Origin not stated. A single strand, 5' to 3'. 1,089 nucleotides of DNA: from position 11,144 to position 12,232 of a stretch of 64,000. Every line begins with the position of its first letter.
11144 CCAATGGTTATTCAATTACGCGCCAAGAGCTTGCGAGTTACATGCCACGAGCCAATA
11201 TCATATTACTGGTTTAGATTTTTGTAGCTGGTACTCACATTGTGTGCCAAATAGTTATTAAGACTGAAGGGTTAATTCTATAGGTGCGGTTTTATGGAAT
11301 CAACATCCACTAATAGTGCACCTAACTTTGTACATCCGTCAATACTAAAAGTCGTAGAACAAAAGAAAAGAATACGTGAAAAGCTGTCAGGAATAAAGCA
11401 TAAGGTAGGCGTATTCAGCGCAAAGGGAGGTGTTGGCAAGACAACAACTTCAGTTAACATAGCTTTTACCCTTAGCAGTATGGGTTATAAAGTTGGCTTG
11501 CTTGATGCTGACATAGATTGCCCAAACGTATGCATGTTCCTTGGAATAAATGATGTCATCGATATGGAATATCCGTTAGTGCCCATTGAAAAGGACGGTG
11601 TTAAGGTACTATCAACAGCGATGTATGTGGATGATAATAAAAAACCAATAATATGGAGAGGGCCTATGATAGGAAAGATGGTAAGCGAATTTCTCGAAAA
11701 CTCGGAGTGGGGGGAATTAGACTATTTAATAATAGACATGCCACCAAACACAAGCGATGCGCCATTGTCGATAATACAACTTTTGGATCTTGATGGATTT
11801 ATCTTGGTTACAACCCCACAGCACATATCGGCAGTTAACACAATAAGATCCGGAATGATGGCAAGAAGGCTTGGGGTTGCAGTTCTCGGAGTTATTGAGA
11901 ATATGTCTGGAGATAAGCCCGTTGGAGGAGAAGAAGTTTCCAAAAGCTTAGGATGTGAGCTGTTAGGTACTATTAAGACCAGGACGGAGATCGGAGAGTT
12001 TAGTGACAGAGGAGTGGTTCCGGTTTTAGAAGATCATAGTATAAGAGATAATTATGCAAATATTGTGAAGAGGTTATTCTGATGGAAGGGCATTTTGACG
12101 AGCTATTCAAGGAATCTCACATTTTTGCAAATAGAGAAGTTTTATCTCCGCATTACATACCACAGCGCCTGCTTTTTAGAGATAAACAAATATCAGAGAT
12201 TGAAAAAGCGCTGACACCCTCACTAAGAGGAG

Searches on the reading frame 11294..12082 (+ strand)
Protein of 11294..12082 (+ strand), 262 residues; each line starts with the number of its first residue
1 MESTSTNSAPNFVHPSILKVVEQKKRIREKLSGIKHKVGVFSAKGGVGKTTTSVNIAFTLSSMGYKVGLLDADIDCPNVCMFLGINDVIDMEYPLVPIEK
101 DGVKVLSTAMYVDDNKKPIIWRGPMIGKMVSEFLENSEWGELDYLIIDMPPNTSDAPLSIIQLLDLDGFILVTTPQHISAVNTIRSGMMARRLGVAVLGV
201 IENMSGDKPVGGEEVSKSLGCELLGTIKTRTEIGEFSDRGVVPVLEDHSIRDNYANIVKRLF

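Call 9: search_protein_families(library=pfam, proteins=[window:11294-12082:+])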
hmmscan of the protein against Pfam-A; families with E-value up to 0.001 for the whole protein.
window:11294-12082:+ (262 aa): 6 families
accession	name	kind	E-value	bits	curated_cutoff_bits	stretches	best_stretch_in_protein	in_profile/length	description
PF10609.15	ParA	-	4.3e-67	226.6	27.1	1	34-261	2-245/246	NUBPL iron-transfer P-loop NTPase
PF01656.29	CbiA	-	1.6e-13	51.2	25.4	1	40-243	3-124/125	CobQ/CobB/MinD/ParA nucleotide binding domain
PF13614.12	AAA_31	-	2e-10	41.3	27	1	38-84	4-49/177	AAA domain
PF09140.17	MipZ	-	1.6e-05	24.8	20.7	1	40-84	5-49/262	ATPase MipZ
PF02374.21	ArsA_ATPase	-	2e-05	24.4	24.3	1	37-73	2-38/305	Anion-transporting ATPase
PF00142.24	Fer4_NifH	-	8.3e-05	22.6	25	0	42-73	6-37/271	4Fe-4S iron sulfur cluster binding proteins, NifH/frxC family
